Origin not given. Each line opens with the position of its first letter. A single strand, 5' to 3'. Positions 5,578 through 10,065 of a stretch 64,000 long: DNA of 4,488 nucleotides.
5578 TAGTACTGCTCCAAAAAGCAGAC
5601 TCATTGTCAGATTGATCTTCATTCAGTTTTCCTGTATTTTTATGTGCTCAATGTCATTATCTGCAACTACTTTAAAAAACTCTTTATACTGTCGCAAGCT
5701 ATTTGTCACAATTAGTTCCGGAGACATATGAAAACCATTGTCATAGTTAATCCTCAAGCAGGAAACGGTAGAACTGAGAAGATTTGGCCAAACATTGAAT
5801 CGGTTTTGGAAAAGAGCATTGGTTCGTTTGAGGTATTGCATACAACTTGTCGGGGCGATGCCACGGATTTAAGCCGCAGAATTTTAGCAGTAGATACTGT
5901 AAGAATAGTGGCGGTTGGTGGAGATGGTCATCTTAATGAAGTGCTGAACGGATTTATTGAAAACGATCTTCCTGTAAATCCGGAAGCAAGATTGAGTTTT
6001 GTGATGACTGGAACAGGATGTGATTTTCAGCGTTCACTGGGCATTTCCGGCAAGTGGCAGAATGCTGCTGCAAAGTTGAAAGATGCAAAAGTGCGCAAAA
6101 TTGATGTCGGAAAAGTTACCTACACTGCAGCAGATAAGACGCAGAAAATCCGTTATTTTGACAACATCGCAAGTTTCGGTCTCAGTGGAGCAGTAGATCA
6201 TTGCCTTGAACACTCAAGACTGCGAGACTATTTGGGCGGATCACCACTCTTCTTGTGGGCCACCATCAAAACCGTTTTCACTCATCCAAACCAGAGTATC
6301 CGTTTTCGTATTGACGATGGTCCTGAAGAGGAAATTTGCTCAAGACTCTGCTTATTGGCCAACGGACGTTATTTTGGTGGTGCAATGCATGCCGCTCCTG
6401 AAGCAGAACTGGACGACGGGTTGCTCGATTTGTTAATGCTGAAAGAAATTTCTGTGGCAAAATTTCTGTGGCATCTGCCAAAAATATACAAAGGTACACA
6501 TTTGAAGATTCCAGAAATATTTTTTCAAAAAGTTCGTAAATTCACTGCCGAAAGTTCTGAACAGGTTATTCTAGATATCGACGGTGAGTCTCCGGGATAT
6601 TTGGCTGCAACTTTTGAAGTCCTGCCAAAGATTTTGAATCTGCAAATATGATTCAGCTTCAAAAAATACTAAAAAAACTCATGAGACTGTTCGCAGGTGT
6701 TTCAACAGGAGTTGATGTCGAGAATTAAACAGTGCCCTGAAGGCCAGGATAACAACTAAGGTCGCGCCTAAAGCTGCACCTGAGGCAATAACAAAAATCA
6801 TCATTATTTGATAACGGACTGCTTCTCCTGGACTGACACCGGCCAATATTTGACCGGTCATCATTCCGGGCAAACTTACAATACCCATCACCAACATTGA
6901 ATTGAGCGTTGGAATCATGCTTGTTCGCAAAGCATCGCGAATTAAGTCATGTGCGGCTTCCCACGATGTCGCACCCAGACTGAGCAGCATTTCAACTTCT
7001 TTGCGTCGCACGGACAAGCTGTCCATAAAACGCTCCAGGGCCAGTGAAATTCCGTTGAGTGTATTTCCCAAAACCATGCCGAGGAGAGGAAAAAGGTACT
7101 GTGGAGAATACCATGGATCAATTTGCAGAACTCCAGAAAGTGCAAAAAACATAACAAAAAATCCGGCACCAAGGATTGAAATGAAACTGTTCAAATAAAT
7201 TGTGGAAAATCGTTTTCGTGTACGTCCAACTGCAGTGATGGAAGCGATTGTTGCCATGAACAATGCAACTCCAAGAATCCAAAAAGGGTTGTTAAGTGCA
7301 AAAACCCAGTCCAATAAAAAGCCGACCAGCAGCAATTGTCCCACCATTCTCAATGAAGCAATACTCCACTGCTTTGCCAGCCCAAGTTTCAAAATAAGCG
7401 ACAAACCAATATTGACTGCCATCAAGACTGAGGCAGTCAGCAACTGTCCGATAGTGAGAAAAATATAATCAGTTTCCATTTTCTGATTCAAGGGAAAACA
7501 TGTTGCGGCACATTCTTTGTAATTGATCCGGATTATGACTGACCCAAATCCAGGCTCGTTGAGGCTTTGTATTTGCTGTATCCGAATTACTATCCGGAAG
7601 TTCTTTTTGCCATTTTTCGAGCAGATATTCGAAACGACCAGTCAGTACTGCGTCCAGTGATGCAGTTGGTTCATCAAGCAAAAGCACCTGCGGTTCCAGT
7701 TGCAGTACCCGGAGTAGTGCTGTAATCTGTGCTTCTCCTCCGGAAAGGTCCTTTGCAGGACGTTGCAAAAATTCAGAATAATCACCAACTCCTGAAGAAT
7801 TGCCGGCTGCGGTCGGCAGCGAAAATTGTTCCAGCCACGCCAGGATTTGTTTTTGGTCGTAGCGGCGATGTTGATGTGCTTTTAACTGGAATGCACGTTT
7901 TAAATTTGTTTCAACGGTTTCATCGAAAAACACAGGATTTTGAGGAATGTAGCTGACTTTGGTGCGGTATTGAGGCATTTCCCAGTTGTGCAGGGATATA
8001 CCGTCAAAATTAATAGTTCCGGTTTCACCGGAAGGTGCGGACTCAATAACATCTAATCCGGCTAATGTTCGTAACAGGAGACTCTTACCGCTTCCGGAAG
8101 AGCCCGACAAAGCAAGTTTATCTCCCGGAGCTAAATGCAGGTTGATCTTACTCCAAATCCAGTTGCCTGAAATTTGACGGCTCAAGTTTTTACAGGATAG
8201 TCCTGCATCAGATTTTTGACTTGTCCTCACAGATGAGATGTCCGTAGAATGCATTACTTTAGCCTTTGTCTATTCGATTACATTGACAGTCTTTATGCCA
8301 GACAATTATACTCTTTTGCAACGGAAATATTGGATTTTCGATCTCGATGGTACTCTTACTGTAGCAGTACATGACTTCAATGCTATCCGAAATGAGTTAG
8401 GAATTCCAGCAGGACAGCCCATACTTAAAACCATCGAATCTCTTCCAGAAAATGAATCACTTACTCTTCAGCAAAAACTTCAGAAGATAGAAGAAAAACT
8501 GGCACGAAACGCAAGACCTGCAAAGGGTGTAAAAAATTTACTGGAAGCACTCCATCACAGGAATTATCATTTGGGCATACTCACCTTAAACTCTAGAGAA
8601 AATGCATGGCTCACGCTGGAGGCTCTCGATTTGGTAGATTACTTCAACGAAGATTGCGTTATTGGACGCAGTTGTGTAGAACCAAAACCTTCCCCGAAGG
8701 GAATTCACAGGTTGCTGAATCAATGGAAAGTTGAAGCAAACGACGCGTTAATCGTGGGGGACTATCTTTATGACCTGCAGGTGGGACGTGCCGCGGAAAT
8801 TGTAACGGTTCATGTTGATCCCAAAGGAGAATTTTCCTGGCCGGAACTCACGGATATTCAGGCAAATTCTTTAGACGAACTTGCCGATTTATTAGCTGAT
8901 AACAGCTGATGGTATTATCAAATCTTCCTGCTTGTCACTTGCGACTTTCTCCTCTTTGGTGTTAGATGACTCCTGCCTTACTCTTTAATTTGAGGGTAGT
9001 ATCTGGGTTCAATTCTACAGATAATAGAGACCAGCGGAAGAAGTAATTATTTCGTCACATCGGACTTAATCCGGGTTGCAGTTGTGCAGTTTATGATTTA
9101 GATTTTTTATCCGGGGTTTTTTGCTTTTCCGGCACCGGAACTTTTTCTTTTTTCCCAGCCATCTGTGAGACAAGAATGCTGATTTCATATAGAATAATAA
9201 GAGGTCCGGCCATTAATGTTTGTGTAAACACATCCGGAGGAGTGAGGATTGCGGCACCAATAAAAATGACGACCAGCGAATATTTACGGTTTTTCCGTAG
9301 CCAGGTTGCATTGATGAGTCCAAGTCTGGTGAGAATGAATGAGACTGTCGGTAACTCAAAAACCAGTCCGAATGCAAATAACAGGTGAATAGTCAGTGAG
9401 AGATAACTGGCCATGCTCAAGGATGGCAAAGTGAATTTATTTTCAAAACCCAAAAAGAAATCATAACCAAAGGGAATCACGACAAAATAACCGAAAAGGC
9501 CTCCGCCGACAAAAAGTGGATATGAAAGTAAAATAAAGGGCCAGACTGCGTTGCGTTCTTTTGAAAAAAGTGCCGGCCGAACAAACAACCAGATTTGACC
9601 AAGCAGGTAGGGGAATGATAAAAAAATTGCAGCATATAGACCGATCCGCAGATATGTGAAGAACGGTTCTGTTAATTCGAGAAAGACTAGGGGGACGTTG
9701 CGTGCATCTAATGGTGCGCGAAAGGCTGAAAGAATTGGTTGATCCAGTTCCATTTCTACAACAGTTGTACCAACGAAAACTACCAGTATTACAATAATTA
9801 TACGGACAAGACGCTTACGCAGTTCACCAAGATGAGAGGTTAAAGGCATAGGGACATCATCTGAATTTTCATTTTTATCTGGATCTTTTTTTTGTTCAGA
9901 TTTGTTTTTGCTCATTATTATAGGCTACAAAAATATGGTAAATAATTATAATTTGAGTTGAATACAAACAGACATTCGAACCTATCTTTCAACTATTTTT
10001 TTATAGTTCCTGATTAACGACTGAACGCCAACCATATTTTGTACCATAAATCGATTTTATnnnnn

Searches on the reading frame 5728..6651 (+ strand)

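Call 73: search_protein_families(library=pfam, proteins=[window:5728-6651:+], max_evalue=0.00001)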
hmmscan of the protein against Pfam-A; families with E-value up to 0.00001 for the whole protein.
window:5728-6651:+ (307 aa): 2 families
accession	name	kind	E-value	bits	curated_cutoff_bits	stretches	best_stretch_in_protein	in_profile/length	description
PF19279.4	YegS_C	-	2.9e-27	95.8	27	1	148-305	3-156/158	YegS C-terminal NAD kinase beta sandwich-like domain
PF00781.29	DAGK_cat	-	2.4e-25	89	23.6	1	3-130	2-125/125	Diacylglycerol kinase catalytic domain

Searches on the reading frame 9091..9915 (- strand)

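Call 73: search_protein_families(library=pfam, proteins=[window:9091-9915:-], max_evalue=0.00001)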
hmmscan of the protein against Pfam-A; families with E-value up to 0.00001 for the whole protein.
window:9091-9915:- (274 aa): 1 family
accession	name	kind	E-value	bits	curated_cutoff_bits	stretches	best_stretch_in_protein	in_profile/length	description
PF00902.23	TatC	-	1.5e-63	214.8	25.1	1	27-238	1-208/208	Sec-independent protein translocase protein (TatC)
